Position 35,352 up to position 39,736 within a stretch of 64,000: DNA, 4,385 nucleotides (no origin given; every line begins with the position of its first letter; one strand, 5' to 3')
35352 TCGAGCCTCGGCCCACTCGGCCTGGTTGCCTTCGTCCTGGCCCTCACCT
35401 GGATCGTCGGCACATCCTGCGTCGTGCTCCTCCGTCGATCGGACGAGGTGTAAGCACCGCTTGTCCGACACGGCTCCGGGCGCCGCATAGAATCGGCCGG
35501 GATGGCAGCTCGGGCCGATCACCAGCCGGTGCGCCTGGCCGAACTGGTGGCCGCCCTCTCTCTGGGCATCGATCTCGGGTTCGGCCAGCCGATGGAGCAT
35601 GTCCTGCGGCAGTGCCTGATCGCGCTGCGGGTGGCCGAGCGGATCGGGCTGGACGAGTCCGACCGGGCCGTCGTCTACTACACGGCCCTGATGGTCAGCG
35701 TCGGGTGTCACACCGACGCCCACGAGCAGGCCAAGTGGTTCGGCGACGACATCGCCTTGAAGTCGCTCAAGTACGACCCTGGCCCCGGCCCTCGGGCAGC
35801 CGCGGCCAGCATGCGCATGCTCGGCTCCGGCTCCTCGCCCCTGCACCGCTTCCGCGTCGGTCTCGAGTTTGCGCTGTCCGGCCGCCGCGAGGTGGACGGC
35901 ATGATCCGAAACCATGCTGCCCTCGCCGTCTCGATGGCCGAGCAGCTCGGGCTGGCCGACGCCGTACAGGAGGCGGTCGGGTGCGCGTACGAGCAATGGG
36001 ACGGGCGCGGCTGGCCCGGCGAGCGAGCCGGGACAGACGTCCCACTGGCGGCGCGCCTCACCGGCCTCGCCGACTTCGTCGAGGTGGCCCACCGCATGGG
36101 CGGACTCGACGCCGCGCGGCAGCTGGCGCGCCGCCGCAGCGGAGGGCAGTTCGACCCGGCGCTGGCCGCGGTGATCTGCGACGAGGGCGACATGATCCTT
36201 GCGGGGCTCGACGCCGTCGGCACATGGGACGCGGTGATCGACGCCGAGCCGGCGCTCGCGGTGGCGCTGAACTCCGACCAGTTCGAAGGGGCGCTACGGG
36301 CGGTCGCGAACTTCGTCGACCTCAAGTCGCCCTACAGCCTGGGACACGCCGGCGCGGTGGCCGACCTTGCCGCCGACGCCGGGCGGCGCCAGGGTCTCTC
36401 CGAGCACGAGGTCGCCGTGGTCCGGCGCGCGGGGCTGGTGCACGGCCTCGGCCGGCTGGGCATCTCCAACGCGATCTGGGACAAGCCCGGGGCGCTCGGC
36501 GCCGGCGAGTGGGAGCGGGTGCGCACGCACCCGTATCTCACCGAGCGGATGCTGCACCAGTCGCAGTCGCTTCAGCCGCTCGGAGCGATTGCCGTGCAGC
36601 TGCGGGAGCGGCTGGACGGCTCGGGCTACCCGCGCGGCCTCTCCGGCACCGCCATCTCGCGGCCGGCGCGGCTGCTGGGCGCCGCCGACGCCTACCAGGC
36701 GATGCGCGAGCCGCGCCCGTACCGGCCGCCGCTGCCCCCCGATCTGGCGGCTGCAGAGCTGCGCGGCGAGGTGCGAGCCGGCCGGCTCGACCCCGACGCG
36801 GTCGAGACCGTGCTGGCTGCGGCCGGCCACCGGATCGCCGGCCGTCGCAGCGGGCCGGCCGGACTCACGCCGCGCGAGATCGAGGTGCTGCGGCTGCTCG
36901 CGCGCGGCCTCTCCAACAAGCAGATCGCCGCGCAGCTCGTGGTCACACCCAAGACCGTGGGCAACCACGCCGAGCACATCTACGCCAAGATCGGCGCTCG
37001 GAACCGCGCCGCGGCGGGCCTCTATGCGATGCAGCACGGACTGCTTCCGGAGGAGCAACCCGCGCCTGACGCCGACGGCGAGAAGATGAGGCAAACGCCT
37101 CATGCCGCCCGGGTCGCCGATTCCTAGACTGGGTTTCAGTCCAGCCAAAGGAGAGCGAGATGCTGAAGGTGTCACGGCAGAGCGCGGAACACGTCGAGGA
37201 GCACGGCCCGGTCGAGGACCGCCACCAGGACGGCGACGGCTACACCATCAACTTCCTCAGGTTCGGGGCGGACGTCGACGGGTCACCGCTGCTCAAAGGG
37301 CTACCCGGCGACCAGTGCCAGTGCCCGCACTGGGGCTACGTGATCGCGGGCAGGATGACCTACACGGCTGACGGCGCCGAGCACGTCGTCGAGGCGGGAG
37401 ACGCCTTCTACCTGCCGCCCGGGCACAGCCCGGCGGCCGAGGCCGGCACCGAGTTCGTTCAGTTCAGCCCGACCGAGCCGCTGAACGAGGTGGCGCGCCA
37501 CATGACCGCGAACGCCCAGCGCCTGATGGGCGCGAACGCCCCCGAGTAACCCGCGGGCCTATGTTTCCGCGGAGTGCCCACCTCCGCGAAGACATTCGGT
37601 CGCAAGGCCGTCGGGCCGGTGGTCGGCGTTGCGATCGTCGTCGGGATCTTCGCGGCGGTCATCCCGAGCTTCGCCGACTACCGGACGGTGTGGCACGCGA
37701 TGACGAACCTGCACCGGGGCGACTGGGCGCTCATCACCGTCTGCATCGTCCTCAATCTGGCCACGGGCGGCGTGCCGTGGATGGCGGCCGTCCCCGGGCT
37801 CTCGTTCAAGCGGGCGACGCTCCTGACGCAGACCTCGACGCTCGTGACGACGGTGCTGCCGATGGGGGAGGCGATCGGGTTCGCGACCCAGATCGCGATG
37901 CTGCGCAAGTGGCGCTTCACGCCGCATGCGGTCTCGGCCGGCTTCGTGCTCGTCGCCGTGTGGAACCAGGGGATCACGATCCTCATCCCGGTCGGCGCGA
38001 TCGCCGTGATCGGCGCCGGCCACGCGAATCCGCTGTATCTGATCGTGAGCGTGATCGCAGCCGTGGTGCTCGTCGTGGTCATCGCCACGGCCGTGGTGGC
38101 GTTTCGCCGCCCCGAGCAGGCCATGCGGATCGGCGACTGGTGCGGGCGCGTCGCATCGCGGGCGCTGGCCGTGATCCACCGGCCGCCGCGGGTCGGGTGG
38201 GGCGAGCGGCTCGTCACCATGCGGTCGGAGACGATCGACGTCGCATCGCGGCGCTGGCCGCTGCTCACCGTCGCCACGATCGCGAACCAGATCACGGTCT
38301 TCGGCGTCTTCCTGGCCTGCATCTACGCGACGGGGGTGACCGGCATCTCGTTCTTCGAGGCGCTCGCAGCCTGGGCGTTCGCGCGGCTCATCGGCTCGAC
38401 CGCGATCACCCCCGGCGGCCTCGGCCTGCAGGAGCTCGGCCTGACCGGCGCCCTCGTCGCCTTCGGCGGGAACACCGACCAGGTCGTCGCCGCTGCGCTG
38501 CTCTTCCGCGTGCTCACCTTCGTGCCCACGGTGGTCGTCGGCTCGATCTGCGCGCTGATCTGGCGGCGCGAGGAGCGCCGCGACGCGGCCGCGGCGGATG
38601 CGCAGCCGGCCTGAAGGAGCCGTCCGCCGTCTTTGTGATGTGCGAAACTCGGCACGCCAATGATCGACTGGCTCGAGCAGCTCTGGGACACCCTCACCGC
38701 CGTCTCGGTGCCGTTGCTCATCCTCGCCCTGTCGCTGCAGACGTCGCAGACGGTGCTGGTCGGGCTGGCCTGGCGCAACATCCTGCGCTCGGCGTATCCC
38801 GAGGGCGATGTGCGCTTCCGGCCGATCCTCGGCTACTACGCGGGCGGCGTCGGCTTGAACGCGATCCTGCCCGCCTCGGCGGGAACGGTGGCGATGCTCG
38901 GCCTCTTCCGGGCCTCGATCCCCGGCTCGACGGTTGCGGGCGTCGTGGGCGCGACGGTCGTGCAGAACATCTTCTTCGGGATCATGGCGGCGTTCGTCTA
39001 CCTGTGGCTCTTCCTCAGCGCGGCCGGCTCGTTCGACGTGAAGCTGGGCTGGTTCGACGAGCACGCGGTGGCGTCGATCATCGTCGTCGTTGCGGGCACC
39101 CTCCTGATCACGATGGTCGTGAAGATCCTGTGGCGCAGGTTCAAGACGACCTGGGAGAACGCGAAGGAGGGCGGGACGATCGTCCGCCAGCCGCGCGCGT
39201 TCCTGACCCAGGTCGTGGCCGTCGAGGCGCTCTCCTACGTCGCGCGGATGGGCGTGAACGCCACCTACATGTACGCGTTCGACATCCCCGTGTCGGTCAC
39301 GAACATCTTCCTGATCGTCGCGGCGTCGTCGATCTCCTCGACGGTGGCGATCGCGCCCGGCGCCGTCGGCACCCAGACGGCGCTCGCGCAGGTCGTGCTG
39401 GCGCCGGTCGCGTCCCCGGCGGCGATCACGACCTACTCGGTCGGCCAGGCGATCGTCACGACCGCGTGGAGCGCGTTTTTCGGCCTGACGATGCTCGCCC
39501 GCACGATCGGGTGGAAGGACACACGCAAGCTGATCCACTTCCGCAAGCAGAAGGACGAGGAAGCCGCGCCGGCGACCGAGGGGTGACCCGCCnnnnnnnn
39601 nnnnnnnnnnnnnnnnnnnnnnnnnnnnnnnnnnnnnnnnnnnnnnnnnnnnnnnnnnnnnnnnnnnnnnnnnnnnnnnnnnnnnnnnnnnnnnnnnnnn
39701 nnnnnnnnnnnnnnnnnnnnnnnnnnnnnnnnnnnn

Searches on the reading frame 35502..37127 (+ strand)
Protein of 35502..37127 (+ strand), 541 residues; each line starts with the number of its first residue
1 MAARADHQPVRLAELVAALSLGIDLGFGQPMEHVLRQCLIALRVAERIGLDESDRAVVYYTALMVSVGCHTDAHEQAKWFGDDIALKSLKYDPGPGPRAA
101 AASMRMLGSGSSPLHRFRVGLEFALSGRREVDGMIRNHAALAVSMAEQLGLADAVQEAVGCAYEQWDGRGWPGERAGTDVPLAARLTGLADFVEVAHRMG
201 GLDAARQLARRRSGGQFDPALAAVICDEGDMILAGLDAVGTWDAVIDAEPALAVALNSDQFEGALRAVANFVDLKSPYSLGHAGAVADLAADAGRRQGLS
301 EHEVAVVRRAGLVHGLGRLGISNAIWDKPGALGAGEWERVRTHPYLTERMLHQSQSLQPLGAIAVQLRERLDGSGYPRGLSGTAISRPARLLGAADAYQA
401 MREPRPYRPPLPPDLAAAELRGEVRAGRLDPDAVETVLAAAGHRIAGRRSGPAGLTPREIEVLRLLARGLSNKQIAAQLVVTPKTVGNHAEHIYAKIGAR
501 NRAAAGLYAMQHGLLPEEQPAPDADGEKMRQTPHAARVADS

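Call 9: search_protein_families(library=pfam, proteins=[window:35502-37127:+], max_evalue=0.001)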
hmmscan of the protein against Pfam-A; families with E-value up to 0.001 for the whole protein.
window:35502-37127:+ (541 aa): 3 families
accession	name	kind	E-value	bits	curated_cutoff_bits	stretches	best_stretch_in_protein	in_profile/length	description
PF13487.12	HD_5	-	1.2e-37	129.7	27.2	2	267-432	2-169/170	HD domain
PF00196.25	GerE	-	4.3e-18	65.1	23.5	1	455-507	3-55/57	Bacterial regulatory proteins, luxR family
PF01966.28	HD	-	8.2e-12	45.9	22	1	281-401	3-116/116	HD domain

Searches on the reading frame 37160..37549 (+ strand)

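Call 9: search_protein_families(library=pfam, proteins=[window:37160-37549:+], max_evalue=0.001)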
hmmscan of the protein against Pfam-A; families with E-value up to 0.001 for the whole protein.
window:37160-37549:+ (129 aa): 3 families
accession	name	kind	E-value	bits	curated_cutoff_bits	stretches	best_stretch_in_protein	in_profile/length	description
PF07883.17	Cupin_2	-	3.6e-08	33.4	27.2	1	57-88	20-51/70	Cupin domain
PF05899.18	Cupin_3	-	7.4e-06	26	23.5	1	60-101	30-67/74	EutQ-like cupin domain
PF02311.25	AraC_binding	-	1.1e-05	25.6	21.1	1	57-90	25-58/135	AraC-like ligand binding domain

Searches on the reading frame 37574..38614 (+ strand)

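Call 9: search_protein_families(library=pfam, proteins=[window:37574-38614:+], max_evalue=0.001)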
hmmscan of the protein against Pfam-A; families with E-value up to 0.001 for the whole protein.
window:37574-38614:+ (346 aa): 1 family
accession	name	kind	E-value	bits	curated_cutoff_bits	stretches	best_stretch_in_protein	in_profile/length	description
PF03706.18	LPG_synthase_TM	-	1.4e-20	74.4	33.4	1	17-323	3-302/302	Lysylphosphatidylglycerol synthase TM region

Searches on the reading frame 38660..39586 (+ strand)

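Call 9: search_protein_families(library=pfam, proteins=[window:38660-39586:+], max_evalue=0.001)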
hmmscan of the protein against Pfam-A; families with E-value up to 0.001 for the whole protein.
window:38660-39586:+ (308 aa): 1 family
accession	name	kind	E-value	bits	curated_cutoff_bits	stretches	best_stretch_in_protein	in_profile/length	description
PF03706.18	LPG_synthase_TM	-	1.4e-14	54.7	33.4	1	6-268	22-295/302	Lysylphosphatidylglycerol synthase TM region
